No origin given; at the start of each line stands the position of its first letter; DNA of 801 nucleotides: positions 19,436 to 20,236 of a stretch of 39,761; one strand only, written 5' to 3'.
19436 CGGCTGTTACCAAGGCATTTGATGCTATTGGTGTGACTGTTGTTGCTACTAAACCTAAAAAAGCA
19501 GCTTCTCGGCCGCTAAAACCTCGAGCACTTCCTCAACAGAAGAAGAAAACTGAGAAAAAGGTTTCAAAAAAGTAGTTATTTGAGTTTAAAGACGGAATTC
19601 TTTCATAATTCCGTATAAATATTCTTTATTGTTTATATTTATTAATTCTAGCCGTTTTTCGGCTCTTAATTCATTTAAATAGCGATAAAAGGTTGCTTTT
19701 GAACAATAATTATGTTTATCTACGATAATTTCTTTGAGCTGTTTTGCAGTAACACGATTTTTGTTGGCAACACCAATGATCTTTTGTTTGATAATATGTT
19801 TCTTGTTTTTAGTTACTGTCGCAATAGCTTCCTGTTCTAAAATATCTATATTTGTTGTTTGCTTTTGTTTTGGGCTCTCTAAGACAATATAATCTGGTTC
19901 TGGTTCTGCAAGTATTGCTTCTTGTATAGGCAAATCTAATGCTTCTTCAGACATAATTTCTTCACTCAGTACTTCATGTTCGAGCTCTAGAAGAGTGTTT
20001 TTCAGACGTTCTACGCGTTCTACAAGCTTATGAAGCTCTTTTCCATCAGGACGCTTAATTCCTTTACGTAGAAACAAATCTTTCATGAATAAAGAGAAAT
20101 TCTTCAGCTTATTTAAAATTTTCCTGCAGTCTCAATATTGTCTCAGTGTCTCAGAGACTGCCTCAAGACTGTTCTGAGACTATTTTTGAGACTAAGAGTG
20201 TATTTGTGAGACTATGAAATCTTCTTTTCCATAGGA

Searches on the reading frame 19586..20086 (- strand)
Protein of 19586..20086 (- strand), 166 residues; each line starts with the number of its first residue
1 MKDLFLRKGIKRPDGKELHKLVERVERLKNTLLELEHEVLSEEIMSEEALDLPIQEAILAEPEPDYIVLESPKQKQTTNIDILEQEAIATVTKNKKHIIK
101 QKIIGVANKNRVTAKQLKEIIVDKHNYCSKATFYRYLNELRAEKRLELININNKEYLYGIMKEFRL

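Call 14: search_protein_families(library=pfam, proteins=[window:19586-20086:-], max_evalue=0.01)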
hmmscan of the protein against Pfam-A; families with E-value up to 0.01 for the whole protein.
window:19586-20086:- (166 aa): 1 family
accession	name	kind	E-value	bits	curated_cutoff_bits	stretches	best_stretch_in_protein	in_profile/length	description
PF01475.25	FUR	-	0.00062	20.3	23.1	1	92-160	7-73/121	Ferric uptake regulator family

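Call 15: find_homologous_proteins(query=window:19586-20086:-)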
Query window:19586-20086:- (166 aa): 12 proteins with E <= 0.001 among 131 candidates.
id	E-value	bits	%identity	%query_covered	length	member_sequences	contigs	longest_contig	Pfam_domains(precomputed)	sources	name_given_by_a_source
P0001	4.8e-98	343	100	100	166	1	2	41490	-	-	-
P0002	1.3e-75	270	79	100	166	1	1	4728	-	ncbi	-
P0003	1.2e-64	235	70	100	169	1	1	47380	-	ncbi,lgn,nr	ncbi:hypothetical protein K9M74_02265 [Candidatus Woesearchaeota archaeon]|nr:hypothetical protein [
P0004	5.4e-63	229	70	100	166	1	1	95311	-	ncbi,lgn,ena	-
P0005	1.4e-57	212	66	100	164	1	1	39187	-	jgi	jgi:hypothetical protein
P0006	4.9e-57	210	66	100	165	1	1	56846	-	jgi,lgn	-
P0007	9.2e-33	131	46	96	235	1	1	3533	-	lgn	-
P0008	5.5e-30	122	59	59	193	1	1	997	-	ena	-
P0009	1.4e-28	118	62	57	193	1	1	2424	-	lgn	-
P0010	1.6e-23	101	41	96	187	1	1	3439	-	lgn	-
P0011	6.4e-21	93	39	95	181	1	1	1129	PF01475.26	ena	-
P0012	5.6e-19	87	39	81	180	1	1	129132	-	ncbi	ncbi:MAG: hypothetical protein ACQESE_00845 [Nanobdellota archaeon]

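Call 16: find_encoding_contigs(protein=window:19586-20086:-, flank=10000)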
Protein window:19586-20086:- (166 aa): 3 contigs read that carry it; 3 places shown.
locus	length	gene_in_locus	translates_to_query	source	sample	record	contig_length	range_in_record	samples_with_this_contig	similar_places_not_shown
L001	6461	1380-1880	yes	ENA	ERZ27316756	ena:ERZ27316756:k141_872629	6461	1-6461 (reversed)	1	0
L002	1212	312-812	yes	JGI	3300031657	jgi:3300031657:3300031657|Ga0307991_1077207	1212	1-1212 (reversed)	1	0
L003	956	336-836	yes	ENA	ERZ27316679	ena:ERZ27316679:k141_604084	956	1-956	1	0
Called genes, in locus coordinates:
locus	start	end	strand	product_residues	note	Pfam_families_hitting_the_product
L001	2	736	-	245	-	?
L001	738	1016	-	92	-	-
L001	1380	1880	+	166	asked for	-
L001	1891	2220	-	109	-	-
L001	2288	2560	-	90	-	PF01199:Ribosomal_L34e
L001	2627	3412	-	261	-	PF01956:EMC3_TMCO1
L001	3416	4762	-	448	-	PF00344:SecY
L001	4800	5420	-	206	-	PF00828:Ribosomal_L27A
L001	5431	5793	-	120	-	PF00327:Ribosomal_L30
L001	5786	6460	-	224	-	?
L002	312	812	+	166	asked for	-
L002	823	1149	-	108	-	-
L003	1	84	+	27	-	?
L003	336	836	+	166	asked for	-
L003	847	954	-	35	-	?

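Call 17: find_encoding_contigs(protein=P0003, flank=5000, max_places=2)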
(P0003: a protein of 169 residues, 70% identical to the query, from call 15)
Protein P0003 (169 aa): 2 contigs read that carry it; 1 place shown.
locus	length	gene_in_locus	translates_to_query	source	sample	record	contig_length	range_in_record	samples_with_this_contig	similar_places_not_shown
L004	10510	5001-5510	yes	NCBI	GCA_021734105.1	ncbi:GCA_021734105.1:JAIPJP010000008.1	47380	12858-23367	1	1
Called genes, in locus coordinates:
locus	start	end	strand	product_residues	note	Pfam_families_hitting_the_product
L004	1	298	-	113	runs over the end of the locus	PF01938:TRAM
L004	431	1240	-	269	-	PF01978:TrmB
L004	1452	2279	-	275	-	PF07091:FmrO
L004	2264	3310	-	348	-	PF26356:Pelota_N, PF03465:eRF1_3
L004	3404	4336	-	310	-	PF14520:HHH_5, PF00154:RecA_N, PF08423:Rad51, PF06745:ATPase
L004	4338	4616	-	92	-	-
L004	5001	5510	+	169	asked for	-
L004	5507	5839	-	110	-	-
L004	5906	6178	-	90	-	PF01199:Ribosomal_L34e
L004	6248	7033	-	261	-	PF01956:EMC3_TMCO1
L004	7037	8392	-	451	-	PF00344:SecY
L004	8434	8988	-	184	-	PF00828:Ribosomal_L27A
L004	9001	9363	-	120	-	PF00327:Ribosomal_L30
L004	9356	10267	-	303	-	PF00333:Ribosomal_S5, PF03719:Ribosomal_S5_C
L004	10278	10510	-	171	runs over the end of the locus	PF17144:Ribosomal_L5e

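Call 18: find_encoding_contigs(protein=P0004, flank=5000, max_places=2)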
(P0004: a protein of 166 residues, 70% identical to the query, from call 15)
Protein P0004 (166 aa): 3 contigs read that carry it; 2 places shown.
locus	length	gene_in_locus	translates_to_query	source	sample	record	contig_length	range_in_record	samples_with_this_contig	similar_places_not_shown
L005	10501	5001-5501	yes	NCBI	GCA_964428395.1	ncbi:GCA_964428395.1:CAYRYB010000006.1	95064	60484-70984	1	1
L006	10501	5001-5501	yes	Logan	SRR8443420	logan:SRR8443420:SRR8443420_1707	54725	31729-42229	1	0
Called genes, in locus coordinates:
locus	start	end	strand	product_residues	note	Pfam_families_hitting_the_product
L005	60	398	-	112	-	PF01938:TRAM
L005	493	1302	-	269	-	PF01978:TrmB, PF11495:TrmB_EBD_N (weak)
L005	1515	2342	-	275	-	PF07091:FmrO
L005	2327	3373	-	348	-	PF26356:Pelota_N, PF03464:eRF1_2 (faint), PF03465:eRF1_3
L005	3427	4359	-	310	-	PF14520:HHH_5, PF00154:RecA_N, PF08423:Rad51, PF06745:ATPase (weak)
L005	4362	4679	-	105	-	-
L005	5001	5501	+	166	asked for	-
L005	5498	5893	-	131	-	-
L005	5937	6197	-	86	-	PF01199:Ribosomal_L34e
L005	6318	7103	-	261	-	PF01956:EMC3_TMCO1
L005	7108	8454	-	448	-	PF00344:SecY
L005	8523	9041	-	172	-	-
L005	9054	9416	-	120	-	PF00327:Ribosomal_L30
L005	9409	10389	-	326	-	PF00333:Ribosomal_S5, PF03719:Ribosomal_S5_C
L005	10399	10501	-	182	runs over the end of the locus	PF17144:Ribosomal_L5e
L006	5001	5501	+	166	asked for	-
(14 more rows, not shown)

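Call 19: find_encoding_contigs(protein=P0005, flank=5000, max_places=2)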
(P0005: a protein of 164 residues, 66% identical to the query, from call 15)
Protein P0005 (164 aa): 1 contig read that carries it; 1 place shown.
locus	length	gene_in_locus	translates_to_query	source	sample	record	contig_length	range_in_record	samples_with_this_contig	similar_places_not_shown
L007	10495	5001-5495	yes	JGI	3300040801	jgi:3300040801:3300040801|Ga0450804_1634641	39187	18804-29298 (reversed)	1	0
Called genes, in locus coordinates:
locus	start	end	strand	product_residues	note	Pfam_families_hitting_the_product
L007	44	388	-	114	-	PF01938:TRAM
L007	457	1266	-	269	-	PF01978:TrmB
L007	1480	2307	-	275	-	PF07091:FmrO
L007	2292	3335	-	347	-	PF26356:Pelota_N, PF03465:eRF1_3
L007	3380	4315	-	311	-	PF14520:HHH_5, PF00154:RecA_N, PF08423:Rad51, PF06745:ATPase (weak)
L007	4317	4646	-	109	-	-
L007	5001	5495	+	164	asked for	-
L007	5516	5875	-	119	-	-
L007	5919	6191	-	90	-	PF01199:Ribosomal_L34e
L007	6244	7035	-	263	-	PF01956:EMC3_TMCO1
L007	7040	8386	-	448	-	PF00344:SecY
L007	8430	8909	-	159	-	PF00828:Ribosomal_L27A (weak)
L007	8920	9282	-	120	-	PF00327:Ribosomal_L30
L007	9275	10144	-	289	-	PF00333:Ribosomal_S5, PF03719:Ribosomal_S5_C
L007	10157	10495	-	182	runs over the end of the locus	PF17144:Ribosomal_L5e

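Call 20: find_encoding_contigs(protein=P0006, flank=5000, max_places=2)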
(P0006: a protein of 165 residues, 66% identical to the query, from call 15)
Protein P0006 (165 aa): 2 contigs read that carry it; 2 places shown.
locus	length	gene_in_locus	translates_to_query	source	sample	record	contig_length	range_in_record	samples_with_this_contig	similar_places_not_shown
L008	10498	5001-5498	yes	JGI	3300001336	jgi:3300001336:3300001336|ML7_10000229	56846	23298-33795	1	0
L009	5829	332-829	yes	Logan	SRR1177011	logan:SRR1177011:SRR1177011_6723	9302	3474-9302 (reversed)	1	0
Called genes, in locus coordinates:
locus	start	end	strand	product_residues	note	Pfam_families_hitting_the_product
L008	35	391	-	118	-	PF01938:TRAM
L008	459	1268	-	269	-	PF01978:TrmB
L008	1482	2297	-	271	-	PF07091:FmrO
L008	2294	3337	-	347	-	PF26356:Pelota_N, PF03465:eRF1_3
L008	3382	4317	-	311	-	PF14520:HHH_5, PF00154:RecA_N, PF08423:Rad51, PF06745:ATPase (weak)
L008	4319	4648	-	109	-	-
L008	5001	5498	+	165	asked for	-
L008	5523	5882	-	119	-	-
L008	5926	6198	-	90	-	PF01199:Ribosomal_L34e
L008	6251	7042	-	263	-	PF01956:EMC3_TMCO1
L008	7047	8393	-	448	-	PF00344:SecY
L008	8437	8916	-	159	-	-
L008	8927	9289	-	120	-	PF00327:Ribosomal_L30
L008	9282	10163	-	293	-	PF00333:Ribosomal_S5, PF03719:Ribosomal_S5_C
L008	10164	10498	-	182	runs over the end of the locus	PF17144:Ribosomal_L5e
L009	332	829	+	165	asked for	-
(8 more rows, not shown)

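Call 21: find_encoding_contigs(protein=P0012, flank=5000, max_places=2)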
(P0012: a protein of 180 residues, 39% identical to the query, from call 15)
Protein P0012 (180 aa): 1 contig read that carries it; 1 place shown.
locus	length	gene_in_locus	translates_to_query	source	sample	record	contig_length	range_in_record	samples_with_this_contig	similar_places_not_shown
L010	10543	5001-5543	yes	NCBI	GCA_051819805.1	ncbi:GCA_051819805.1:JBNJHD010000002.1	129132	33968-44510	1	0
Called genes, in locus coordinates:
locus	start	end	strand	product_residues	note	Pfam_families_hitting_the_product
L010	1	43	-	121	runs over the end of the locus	PF01938:TRAM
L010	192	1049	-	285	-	PF01978:TrmB, PF11495:TrmB_EBD_N (weak)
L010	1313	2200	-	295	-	PF07091:FmrO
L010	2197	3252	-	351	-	PF26356:Pelota_N, PF03465:eRF1_3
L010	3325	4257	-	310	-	PF14520:HHH_5, PF00154:RecA_N, PF08423:Rad51, PF06745:ATPase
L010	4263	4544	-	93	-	-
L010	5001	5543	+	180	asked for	-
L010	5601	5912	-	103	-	-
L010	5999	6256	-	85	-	PF01199:Ribosomal_L34e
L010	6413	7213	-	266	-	PF01956:EMC3_TMCO1, PF02096:60KD_IMP (weak)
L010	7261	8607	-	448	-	PF00344:SecY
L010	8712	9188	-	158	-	PF00828:Ribosomal_L27A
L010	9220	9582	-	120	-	PF00327:Ribosomal_L30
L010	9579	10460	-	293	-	PF00333:Ribosomal_S5, PF03719:Ribosomal_S5_C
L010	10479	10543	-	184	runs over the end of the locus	PF17144:Ribosomal_L5e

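Call 45: search_solved_structures(query=A1, max_evalue=1)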
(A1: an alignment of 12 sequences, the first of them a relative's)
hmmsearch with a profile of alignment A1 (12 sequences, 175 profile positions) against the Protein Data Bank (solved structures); distinct sequences matched with E-value up to 1: 2.
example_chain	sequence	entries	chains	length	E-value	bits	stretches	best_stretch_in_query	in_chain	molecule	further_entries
5mrc_M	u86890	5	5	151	0.032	17.4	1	87-156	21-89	bL19m | Large ribosomal subunit protein bL19m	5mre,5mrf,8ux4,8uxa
3j6b_M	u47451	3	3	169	0.041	17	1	86-156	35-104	54S ribosomal protein IMG1, mitochondrial | Large ribosomal subunit protein bL19m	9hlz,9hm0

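Call 48: predict_structure(alignment_id=A1)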
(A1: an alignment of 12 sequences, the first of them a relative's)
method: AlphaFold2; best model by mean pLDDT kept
length: 166 residues; sequences in the alignment: 12
mean_pLDDT: 72.8   pTM: 0.44
mean pLDDT of the five models: 72.8, 71.4, 71.2, 70.7, 69.8
residues with pLDDT >= 90: 56; 70-90: 42; 50-70: 33; < 50: 35
segments of 3 or more residues with pLDDT < 50: 1-3, 6-11, 44-61, 72-74
pLDDT, mean of each block of 10 residues (from residue 1): 48 65 84 68 48 40 52 55 75 85 92 93 94 95 91 89 58
secondary structure, 60 per line:
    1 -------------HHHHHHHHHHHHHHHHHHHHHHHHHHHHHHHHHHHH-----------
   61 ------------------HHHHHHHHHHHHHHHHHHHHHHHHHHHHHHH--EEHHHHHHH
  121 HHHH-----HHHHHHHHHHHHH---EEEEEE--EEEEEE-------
elements in order: H14-49 H79-109 H114-124 H130-142 E146-151 E154-159

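Call 50: fold_search(model_id=the predicted structure, library=pdb)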
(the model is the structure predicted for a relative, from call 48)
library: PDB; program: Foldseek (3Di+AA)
matches with E <= 10: 1160; with E <= 0.001: 0
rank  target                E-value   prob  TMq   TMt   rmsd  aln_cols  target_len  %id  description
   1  9ire_A                4.2e-03  1.00  0.36  0.39   5.2        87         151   16  CRYSTAL STRUCTURE OF Bacillus cereus FERRIC UPTAKE REGULATOR (released 2025-07-23)
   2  4omz_A                7.5e-03  1.00  0.31  0.50   6.8        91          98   15  Crystal Structure of NolR from Sinorhizobium fredii (released 2014-04-16)
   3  7wh4_A                1.0e-02  1.00  0.35  0.54   2.9        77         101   19  Crystal structure of the PadR-family transcriptional regulator Rv3488 of Mycobacterium tuberculosis H37Rv in complex w (released 2022-02-09)
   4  5zhc_A                1.2e-02  1.00  0.36  0.56   2.6        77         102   18  Crystal structure of the PadR-family transcriptional regulator Rv3488 of Mycobacterium tuberculosis H37Rv (released 2018-10-17)
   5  5zi8_A                1.2e-02  1.00  0.35  0.53   3.0        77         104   19  Crystal structure of the PadR-family transcriptional regulator Rv3488 of Mycobacterium tuberculosis H37Rv in complex w (released 2018-10-17)
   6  9ire_B                1.2e-02  1.00  0.35  0.40   6.4        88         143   17  CRYSTAL STRUCTURE OF Bacillus cereus FERRIC UPTAKE REGULATOR (released 2025-07-23)
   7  5zi8_B                1.3e-02  1.00  0.35  0.53   3.0        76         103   20  Crystal structure of the PadR-family transcriptional regulator Rv3488 of Mycobacterium tuberculosis H37Rv in complex w (released 2018-10-17)
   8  1tbx_B                1.4e-02  1.00  0.34  0.58   2.5        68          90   18  Crystal structure of SSV1 F-93 (released 2004-07-13)
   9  6dk4_A                1.9e-02  1.00  0.36  0.44   4.8        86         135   20  Crystal structure of Campylobacter jejuni peroxide stress regulator (released 2018-06-13)
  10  4omz_C                1.9e-02  1.00  0.31  0.49   6.5        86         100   15  Crystal Structure of NolR from Sinorhizobium fredii (released 2014-04-16)
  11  3cuo_C                1.9e-02  1.00  0.31  0.50   7.2        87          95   13  Crystal structure of the predicted DNA-binding transcriptional regulator from E. coli (released 2008-06-17)
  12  8or0_A                2.1e-02  1.00  0.43  0.12   2.7        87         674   13  CAND1-CUL1-RBX1-SKP1-SKP2-CKS1-CDK2 (released 2023-06-28)
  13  2mh2_MODEL_1_A        2.4e-02  1.00  0.31  0.67   3.0        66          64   14  Structural insights into the DNA recognition and protein interaction domains reveal fundamental homologous DNA (released 2014-04-16)
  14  1u5t_B                2.6e-02  1.00  0.34  0.33   2.3        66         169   15  Structure of the ESCRT-II endosomal trafficking complex (released 2004-09-21)
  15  6r7f_O                2.9e-02  1.00  0.42  0.10   3.0        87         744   11  Structural basis of Cullin-2 RING E3 ligase regulation by the COP9 signalosome (released 2019-08-28)
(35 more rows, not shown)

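Call 51: search_protein_representatives(alignment_id=A1)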
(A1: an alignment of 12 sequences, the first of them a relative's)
Query: 12 sequences, 175 profile positions. Proteins with E-value up to 0.001 (for the whole library): 504; up to 1e-10: 165; up to 1e-30: 9. The best 150 are listed.
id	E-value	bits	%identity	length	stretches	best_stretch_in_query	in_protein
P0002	1.2e-67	243.5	-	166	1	1-175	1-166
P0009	3.7e-65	235.4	-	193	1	1-173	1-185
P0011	3.0e-59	216.1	-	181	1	1-174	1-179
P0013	4.7e-51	189.5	-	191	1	1-173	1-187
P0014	1.5e-45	171.6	-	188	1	1-168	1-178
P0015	1.2e-43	165.3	-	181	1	1-170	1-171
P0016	1.4e-31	126.1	-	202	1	1-173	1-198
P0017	2.1e-31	125.5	-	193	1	1-171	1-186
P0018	8.5e-31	123.5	-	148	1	1-166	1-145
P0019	2.5e-30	122.0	-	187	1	1-169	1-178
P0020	4.0e-30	121.3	-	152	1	1-169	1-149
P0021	9.2e-29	116.9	-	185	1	1-174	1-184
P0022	8.2e-28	113.8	-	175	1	1-166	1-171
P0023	5.0e-27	111.2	-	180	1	1-171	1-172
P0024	7.3e-25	104.2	-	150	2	87-170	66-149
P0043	5.4e-18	81.8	-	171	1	17-157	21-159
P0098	3.1e-14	69.6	-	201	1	15-167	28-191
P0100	3.5e-14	69.4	-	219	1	10-169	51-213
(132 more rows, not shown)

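Call 56: find_encoding_contigs(protein=P0016, flank=3000, max_places=2)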
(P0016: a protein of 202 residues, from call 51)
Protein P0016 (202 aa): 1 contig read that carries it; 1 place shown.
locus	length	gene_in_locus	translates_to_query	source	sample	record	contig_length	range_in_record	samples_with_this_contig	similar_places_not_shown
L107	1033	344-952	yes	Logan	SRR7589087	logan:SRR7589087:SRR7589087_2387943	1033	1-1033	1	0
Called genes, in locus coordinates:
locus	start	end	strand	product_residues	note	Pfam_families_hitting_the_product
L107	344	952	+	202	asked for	-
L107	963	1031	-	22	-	?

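Call 59: find_encoding_contigs(protein=P0100, flank=3000, max_places=2)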
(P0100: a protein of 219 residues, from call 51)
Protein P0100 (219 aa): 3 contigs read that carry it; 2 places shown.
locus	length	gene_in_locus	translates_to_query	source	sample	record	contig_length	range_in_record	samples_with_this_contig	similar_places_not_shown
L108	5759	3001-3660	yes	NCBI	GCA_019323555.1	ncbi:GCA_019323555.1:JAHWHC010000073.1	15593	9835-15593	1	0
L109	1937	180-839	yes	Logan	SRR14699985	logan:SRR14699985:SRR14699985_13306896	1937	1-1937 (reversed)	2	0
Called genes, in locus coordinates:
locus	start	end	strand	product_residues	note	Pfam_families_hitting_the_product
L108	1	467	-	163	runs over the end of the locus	-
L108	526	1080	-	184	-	PF01871:AMMECR1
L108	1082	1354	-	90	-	PF13656:RNA_pol_L_2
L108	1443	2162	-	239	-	PF20260:PUA_4, PF04452:Methyltrans_RNA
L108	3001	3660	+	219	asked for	-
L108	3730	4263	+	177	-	-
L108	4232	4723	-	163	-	-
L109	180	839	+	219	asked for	-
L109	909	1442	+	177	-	-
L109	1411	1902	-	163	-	-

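Call 60: find_encoding_contigs(protein=P0098, flank=3000, max_places=2)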
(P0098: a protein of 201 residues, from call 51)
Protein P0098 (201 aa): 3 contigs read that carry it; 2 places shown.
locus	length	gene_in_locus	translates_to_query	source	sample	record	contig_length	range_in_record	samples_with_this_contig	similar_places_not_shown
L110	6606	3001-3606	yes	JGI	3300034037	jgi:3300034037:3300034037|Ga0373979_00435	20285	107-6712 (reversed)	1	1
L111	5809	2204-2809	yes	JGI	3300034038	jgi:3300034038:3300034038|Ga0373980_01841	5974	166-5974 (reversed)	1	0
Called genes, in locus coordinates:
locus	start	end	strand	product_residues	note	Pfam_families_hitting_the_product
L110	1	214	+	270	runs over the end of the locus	-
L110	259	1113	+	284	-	PF01478:Peptidase_A24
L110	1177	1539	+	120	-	-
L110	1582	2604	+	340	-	PF00752:XPG_N, PF00867:XPG_I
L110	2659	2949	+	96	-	-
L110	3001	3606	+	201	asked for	PF18504:Csm1_N (weak)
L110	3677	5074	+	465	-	PF19295:SufBD_N, PF01458:SUFBD_core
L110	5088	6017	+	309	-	PF01458:SUFBD_core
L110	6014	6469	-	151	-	-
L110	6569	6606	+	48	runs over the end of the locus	?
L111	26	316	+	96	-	-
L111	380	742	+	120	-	-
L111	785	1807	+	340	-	PF00752:XPG_N, PF00867:XPG_I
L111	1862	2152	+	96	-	-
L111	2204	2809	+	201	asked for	PF18504:Csm1_N (weak)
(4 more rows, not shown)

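Call 61: find_encoding_contigs(protein=P0043, flank=3000, max_places=2)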
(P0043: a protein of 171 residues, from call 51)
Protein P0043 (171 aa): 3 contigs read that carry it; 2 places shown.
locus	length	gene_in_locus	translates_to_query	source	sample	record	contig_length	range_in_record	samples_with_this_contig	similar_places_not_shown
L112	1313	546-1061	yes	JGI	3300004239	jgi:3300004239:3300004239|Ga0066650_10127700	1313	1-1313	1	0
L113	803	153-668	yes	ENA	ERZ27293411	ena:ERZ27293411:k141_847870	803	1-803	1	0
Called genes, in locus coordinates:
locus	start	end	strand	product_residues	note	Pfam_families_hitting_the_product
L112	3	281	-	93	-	?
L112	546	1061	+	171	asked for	-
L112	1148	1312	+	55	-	?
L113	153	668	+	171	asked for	-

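Call 66: search_protein_families(library=ncbifam, proteins=[window:19586-20086:-], max_evalue=0.1)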
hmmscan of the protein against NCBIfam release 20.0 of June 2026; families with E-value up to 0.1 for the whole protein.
window:19586-20086:- (166 aa): 1 family
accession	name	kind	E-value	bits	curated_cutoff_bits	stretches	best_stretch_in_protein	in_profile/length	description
NF033546.1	transpos_IS21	equivalog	0.065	12.7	160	1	97-145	59-103/294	IS21 family transposase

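Call 67: search_protein_families(library=phrogs, proteins=[window:19586-20086:-], max_evalue=0.1)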
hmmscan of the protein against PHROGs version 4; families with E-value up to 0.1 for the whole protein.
window:19586-20086:- (166 aa): 0 families

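Call 69: find_related_loci(query=A1, collection=viral_contigs, flank=3000)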
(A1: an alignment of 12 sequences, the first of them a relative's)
Query A1 (166 aa) in viral_contigs; peptide patterns used: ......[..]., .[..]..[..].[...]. (x = any residue, [..] = any of these).
56 stretches matched a pattern, but none encodes a relative of the query by tblastn (E <= 1e-3).

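Call 82: find_related_loci(query=A1, collection=metagenome_contigs, flank=4000)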
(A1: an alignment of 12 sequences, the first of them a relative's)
Query A1 (166 aa) in metagenome_contigs; peptide patterns used: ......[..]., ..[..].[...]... (x = any residue, [..] = any of these).
600 stretches matched a pattern (row limit reached: there are more); 12 encode a relative of the query (tblastn E <= 1e-3); 12 distinct loci.
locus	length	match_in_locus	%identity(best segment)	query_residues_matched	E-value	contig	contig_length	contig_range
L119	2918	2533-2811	47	62-159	1e-24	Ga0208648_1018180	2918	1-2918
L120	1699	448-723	44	63-160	9e-23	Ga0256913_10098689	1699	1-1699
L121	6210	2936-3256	40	54-165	9e-17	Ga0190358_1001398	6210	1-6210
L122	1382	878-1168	36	67-163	9e-17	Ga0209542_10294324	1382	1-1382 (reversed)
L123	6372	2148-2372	41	83-157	3e-15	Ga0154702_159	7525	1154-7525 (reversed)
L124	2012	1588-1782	46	78-142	2e-15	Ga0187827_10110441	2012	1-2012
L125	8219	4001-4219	42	83-154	3e-15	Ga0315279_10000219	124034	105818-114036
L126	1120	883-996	68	116-153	7e-14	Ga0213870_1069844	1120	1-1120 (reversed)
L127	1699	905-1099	42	94-158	7e-13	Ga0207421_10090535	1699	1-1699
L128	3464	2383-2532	54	93-142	1e-12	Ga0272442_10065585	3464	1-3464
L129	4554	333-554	36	81-154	2e-12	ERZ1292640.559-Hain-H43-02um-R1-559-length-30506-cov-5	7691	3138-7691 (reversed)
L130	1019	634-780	41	94-142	2e-8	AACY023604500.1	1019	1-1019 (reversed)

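Call 106: search_dna_similar(query=window:19586-20086:-, collection=plasmids, mode=protein, max_evalue=0.001, max_rows=5)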
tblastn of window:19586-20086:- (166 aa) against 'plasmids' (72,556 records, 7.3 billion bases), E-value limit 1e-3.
No match.

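Call 107: search_dna_similar(query=window:19586-20086:-, collection=phages, mode=protein, max_evalue=0.001, max_rows=5)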
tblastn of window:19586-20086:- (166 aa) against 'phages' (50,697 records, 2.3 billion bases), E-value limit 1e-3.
No match.
